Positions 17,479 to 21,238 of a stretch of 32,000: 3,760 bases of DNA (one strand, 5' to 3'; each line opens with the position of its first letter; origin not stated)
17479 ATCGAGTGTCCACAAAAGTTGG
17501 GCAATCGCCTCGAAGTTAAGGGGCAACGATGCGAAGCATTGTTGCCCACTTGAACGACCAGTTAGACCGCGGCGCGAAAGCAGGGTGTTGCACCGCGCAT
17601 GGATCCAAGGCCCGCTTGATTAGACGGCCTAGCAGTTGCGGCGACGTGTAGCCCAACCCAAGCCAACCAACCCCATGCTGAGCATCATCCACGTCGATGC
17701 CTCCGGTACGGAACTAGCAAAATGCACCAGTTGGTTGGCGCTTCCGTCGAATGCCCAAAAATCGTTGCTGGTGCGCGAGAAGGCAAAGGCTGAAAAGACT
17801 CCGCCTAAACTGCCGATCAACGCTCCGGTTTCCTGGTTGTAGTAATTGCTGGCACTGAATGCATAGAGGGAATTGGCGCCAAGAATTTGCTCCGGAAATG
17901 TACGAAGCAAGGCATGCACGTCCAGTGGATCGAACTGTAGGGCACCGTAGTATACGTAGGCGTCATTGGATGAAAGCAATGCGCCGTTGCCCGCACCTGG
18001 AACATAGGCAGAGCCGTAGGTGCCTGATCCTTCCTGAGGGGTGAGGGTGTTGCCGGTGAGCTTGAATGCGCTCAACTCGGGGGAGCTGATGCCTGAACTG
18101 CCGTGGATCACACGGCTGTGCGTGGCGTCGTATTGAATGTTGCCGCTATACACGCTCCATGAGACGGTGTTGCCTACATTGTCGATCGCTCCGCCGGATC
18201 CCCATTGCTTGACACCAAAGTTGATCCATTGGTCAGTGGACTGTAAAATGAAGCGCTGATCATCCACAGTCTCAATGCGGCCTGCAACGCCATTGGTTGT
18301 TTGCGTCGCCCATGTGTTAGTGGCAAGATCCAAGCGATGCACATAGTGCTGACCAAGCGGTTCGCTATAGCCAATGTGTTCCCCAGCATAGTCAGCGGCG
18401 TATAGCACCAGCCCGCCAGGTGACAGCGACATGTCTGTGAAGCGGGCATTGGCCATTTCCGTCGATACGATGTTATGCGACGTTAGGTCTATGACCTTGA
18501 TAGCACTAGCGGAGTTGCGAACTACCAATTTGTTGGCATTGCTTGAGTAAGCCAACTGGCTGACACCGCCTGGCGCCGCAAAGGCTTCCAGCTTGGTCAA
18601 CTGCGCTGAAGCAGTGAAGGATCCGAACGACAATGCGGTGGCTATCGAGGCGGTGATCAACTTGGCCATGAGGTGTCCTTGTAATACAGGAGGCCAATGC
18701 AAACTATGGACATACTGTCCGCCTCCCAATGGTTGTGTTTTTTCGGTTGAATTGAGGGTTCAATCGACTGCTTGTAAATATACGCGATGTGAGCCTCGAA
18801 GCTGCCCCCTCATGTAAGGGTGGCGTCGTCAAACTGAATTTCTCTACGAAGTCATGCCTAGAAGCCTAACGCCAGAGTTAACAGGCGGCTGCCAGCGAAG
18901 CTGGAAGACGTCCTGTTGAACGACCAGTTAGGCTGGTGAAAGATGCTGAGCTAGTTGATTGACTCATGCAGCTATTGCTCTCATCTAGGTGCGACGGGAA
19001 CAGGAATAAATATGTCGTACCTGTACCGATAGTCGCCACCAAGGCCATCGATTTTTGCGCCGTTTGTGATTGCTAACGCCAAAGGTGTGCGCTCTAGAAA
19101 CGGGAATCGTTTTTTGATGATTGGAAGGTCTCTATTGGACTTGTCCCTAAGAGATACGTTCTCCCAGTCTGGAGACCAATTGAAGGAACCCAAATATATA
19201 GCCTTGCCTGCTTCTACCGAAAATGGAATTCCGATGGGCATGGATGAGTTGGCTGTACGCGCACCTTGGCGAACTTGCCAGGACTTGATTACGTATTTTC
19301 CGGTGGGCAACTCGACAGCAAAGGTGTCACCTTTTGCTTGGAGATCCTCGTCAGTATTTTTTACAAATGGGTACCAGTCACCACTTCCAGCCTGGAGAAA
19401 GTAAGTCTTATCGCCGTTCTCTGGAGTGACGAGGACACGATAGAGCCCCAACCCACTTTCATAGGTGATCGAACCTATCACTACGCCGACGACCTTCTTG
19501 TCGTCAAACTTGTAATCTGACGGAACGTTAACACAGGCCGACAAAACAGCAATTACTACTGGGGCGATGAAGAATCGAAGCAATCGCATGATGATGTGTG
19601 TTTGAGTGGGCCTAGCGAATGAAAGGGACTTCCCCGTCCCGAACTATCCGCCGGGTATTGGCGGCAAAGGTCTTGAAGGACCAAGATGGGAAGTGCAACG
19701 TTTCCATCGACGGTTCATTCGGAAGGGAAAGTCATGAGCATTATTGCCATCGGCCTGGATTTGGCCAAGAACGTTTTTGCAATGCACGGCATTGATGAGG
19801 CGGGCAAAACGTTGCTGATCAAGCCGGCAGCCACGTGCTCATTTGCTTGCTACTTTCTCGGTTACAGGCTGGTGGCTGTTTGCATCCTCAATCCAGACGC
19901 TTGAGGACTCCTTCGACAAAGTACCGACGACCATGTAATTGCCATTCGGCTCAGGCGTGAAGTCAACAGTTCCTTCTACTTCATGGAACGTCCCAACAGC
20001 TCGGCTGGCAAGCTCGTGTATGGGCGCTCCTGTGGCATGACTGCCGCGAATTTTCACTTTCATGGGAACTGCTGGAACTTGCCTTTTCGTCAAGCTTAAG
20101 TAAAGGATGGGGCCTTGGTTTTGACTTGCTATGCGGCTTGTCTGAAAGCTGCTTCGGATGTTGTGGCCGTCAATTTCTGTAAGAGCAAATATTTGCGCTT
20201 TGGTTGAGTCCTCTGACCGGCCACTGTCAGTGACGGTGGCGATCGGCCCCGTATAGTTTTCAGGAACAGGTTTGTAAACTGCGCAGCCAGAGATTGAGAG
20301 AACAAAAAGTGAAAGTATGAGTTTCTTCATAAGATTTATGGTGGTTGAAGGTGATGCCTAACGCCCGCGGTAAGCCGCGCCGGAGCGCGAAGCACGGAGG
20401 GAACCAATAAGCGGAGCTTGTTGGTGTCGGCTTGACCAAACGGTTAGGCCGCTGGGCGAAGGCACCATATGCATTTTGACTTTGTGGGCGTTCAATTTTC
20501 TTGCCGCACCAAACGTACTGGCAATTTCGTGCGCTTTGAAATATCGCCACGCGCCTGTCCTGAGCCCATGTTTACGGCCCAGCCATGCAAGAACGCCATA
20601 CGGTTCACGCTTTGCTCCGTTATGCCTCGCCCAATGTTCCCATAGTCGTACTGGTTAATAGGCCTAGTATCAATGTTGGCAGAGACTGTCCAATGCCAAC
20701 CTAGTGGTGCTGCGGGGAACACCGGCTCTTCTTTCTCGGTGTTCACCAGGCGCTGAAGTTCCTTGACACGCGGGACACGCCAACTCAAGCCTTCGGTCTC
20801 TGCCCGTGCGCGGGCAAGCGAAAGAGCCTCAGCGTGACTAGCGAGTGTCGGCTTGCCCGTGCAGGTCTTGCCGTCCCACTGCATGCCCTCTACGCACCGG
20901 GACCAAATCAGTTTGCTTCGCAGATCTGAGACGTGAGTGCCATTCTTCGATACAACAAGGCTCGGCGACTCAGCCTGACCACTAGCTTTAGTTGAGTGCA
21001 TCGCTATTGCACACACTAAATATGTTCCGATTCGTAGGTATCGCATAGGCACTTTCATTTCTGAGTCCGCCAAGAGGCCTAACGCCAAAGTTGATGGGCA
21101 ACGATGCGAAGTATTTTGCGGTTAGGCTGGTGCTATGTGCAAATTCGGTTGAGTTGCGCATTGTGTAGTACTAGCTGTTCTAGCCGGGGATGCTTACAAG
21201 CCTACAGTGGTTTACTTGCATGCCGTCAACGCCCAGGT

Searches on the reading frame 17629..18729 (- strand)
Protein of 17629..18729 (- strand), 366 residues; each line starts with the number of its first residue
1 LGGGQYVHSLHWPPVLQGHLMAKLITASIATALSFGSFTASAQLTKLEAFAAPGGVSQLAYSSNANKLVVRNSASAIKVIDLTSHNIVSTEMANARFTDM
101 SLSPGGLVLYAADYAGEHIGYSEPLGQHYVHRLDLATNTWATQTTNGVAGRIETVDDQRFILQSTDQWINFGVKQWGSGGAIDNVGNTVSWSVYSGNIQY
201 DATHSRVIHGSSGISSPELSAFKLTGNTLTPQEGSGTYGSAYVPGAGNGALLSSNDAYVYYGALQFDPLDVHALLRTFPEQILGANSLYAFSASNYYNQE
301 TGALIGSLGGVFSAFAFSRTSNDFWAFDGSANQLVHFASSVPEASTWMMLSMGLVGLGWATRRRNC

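Call 8: search_protein_families(library=pfam, proteins=[window:17629-18729:-], max_evalue=0.01)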
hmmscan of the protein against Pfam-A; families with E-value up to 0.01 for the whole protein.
window:17629-18729:- (366 aa): 2 families
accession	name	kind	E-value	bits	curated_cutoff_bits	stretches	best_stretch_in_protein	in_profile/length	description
PF07589.16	PEP-CTERM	-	2e-05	24.9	20.7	1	340-364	1-24/24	PEP-CTERM motif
PF25174.1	Beta-prop_THOC3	-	0.00093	18.7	305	1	26-117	64-152/272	THOC3 beta-propeller domain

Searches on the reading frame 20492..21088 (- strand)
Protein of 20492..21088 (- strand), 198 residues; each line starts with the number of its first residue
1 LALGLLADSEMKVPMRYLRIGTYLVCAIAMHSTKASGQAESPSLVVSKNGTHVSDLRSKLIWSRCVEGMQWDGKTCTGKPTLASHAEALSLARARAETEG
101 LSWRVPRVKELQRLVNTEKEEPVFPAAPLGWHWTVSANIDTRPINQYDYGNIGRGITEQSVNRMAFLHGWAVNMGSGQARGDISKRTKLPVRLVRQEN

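Call 8: search_protein_families(library=pfam, proteins=[window:20492-21088:-], max_evalue=0.01)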
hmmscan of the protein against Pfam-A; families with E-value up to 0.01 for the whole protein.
window:20492-21088:- (198 aa): 1 family
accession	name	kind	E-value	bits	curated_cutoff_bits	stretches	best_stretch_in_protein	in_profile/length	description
PF07603.17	Lcl_C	-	6e-15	56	34.9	1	53-195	3-117/117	Lcl C-terminal domain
